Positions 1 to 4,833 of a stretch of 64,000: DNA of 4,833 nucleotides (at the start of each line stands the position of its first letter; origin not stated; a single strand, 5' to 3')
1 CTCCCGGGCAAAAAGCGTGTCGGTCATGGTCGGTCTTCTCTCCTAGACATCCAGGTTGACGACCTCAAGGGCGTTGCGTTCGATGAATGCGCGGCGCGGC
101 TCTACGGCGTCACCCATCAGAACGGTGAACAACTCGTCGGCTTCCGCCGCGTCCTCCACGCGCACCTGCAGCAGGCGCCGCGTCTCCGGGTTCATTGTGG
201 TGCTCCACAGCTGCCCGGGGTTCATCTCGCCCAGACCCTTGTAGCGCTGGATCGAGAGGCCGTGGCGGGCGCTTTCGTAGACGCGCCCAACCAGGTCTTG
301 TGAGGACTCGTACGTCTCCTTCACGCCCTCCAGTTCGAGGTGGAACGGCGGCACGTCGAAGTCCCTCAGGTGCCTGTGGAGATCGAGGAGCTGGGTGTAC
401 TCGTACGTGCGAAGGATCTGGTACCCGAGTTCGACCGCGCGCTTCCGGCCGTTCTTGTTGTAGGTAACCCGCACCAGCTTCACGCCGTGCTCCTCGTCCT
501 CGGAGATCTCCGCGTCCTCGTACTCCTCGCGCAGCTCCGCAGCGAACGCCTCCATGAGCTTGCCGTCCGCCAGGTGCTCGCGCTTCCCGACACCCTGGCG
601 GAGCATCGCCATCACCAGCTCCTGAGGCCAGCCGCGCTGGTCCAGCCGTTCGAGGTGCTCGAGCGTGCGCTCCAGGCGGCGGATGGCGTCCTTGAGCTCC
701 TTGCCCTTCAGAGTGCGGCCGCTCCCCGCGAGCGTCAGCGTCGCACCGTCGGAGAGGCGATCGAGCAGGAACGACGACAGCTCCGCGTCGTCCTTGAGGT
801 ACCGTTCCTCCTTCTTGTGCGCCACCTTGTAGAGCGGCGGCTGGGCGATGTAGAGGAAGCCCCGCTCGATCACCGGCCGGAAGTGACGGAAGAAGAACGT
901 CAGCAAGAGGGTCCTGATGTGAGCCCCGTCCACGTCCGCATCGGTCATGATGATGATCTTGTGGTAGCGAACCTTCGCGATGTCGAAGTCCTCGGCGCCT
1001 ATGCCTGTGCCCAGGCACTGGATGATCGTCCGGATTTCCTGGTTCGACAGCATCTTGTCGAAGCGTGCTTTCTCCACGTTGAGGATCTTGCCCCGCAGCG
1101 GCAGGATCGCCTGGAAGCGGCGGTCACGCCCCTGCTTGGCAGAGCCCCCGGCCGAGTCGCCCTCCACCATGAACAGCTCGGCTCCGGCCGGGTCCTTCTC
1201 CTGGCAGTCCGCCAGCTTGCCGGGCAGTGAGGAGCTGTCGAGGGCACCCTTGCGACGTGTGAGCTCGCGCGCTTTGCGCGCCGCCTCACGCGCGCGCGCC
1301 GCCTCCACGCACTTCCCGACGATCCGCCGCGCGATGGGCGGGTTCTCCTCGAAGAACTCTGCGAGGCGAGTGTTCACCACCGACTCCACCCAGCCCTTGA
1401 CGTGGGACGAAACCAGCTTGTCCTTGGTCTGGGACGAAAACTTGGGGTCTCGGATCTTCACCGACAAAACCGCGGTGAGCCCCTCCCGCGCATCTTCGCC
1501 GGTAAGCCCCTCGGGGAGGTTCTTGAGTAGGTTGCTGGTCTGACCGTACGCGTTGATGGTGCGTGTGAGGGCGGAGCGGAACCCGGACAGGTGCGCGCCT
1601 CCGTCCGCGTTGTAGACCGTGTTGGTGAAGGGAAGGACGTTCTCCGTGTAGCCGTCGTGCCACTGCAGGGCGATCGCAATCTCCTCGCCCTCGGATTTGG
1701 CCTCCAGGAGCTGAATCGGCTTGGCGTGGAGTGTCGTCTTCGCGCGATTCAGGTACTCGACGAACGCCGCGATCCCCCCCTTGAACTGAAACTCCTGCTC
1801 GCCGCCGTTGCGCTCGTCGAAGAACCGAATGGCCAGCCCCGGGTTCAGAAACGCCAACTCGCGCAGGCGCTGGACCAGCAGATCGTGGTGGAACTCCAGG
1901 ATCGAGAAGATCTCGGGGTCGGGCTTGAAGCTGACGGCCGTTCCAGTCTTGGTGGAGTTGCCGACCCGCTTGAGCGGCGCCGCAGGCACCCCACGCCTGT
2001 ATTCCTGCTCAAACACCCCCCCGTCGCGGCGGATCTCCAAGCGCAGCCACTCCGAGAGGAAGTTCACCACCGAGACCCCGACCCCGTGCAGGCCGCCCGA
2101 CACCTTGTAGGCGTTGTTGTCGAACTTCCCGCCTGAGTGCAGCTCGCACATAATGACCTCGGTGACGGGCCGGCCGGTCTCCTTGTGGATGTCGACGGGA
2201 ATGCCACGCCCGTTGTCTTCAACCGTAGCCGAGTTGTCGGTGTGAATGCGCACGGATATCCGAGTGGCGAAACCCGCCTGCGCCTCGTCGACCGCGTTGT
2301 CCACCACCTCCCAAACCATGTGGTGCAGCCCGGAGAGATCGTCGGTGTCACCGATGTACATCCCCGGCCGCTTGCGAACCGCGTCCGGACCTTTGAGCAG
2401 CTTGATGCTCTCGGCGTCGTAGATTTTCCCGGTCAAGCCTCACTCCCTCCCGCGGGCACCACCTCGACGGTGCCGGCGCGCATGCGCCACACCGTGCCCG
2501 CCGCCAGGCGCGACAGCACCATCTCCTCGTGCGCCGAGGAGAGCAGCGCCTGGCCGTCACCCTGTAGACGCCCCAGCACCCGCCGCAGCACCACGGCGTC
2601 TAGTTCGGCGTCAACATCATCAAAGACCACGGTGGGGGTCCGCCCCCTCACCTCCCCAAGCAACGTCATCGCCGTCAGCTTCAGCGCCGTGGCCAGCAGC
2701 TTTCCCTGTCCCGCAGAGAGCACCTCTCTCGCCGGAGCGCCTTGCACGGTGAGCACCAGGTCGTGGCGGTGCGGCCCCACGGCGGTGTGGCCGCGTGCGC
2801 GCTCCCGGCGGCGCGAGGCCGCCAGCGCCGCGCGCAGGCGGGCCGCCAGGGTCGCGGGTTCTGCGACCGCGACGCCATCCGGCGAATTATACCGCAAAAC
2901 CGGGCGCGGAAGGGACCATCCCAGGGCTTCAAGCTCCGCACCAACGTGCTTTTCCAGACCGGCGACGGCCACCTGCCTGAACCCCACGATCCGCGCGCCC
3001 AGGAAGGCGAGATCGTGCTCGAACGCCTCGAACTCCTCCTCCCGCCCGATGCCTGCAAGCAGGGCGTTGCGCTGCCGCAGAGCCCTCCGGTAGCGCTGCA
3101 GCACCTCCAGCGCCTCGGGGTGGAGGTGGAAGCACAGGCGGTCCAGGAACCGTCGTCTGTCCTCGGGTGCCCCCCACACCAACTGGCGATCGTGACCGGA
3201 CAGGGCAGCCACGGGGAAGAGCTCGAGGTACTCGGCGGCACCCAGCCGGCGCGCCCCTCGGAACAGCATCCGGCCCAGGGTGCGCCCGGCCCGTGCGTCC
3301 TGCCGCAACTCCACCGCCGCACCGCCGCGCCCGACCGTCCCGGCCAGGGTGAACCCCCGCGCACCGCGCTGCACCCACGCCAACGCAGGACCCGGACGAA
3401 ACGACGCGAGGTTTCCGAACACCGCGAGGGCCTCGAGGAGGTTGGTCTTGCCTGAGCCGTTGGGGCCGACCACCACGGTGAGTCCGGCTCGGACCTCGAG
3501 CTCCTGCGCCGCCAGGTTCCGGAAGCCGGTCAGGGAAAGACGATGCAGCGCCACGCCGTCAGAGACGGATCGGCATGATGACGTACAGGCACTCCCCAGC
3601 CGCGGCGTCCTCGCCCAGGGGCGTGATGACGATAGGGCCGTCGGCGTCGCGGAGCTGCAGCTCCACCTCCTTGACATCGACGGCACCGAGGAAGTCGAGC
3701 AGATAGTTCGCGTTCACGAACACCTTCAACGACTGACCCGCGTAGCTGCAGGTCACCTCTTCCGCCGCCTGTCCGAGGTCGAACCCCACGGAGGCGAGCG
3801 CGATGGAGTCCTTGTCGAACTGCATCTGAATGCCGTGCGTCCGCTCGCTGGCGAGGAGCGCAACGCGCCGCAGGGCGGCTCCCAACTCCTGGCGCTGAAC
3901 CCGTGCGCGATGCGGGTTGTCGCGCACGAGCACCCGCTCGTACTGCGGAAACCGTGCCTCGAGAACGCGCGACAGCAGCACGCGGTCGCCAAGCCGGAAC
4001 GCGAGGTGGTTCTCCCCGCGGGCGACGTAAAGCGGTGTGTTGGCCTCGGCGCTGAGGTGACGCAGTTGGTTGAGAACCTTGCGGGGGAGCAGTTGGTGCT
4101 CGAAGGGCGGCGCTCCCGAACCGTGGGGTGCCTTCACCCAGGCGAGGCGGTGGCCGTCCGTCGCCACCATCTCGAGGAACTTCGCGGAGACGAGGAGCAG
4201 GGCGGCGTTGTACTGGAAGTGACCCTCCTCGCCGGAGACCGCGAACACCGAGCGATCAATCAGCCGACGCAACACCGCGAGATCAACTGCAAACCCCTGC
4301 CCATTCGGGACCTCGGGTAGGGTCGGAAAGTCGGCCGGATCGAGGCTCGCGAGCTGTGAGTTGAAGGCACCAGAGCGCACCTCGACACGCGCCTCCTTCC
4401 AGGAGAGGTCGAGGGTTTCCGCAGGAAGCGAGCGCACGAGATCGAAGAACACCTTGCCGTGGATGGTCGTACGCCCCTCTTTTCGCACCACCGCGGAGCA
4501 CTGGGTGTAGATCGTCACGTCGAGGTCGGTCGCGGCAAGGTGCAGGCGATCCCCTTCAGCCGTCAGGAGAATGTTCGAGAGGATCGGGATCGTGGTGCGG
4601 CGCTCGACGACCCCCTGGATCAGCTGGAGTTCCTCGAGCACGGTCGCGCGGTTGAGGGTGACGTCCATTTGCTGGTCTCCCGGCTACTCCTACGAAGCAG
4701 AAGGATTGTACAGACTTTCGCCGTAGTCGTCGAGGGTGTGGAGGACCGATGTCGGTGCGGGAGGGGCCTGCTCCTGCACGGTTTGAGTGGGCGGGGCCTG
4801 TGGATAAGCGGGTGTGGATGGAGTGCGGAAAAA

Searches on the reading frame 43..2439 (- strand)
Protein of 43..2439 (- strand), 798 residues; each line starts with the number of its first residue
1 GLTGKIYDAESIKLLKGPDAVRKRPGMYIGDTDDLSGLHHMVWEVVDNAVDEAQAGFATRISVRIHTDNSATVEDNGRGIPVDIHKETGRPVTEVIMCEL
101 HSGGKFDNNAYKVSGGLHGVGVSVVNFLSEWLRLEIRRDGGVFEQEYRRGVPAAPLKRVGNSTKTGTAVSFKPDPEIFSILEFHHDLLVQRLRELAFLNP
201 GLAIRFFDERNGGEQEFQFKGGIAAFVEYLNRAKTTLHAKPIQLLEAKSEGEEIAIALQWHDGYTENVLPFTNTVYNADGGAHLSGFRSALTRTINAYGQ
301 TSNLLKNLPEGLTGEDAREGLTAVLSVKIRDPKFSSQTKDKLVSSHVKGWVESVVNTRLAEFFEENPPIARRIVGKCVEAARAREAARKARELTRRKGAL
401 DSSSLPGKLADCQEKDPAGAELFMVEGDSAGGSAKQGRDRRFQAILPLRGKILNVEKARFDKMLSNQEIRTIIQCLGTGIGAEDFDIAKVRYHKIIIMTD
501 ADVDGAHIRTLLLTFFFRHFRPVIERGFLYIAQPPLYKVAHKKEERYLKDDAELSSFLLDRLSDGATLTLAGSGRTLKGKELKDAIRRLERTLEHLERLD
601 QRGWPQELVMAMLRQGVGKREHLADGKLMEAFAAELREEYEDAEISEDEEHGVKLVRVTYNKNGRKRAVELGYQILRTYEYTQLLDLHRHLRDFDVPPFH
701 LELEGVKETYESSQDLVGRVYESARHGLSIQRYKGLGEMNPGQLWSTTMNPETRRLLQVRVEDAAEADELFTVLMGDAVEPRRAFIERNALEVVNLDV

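Call 40: search_protein_families(library=pfam, proteins=[window:43-2439:-], max_evalue=0.0001)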
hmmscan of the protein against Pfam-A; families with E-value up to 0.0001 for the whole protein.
window:43-2439:- (798 aa): 5 families
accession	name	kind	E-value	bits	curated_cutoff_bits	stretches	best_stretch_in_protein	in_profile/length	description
PF00204.31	DNA_gyraseB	-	6.8e-55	185.6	27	1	222-392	1-172/173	DNA gyrase B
PF00986.26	DNA_gyraseB_C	-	2.7e-31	108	29.8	1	726-787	2-63/63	DNA gyrase B subunit, carboxyl terminus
PF01751.28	Toprim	-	3.5e-18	66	23.1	1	421-532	1-94/96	Toprim domain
PF02518.31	HATPase_c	-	6.3e-17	62.5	26.4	1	34-174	2-108/111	Histidine kinase-, DNA gyrase B-, and HSP90-like ATPase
PF18053.6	GyrB_insert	-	9.2e-06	26.1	26.1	1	566-692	1-135/167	DNA gyrase B subunit insert domain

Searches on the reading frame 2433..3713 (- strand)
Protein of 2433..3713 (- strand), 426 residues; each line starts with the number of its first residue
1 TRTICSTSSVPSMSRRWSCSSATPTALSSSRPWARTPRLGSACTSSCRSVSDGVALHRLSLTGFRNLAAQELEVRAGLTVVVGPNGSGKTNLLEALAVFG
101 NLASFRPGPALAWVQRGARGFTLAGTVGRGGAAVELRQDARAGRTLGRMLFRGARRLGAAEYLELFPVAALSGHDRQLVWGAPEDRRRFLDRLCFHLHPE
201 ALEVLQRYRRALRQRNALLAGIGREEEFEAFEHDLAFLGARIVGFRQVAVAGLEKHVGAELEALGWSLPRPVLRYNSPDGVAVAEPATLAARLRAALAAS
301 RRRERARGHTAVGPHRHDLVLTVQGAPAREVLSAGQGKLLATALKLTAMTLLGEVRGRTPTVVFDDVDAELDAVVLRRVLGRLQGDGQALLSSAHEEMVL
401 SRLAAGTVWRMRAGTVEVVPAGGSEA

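Call 40: search_protein_families(library=pfam, proteins=[window:2433-3713:-], max_evalue=0.0001)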
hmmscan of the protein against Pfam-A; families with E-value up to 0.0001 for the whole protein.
window:2433-3713:- (426 aa): 4 families
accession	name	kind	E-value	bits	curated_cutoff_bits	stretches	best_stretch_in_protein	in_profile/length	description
PF02463.25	SMC_N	-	1e-18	68.1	40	2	56-106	2-57/220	RecF/RecN/SMC N terminal domain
PF13476.12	AAA_23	-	4e-09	37.8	27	1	58-97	1-40/201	AAA domain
PF13304.12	AAA_21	-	7.4e-09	36.5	27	1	78-100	1-23/304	AAA domain, putative AbiEii toxin, Type IV TA system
PF13175.12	AAA_15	-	4.3e-08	33.6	32.1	1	56-101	3-48/374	AAA ATPase domain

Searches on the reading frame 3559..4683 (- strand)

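Call 40: search_protein_families(library=pfam, proteins=[window:3559-4683:-], max_evalue=0.0001)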
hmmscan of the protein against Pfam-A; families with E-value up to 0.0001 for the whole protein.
window:3559-4683:- (374 aa): 3 families
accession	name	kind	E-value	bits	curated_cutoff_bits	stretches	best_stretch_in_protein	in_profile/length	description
PF00712.24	DNA_pol3_beta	-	5.9e-31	107.6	24.4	1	6-123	1-120/120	DNA polymerase III beta subunit, N-terminal domain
PF02768.20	DNA_pol3_beta_3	-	8.5e-22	77.7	27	1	250-373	2-121/121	DNA polymerase III beta subunit, C-terminal domain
PF02767.21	DNA_pol3_beta_2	-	2.6e-18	66.8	27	1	134-247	3-116/116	DNA polymerase III beta subunit, central domain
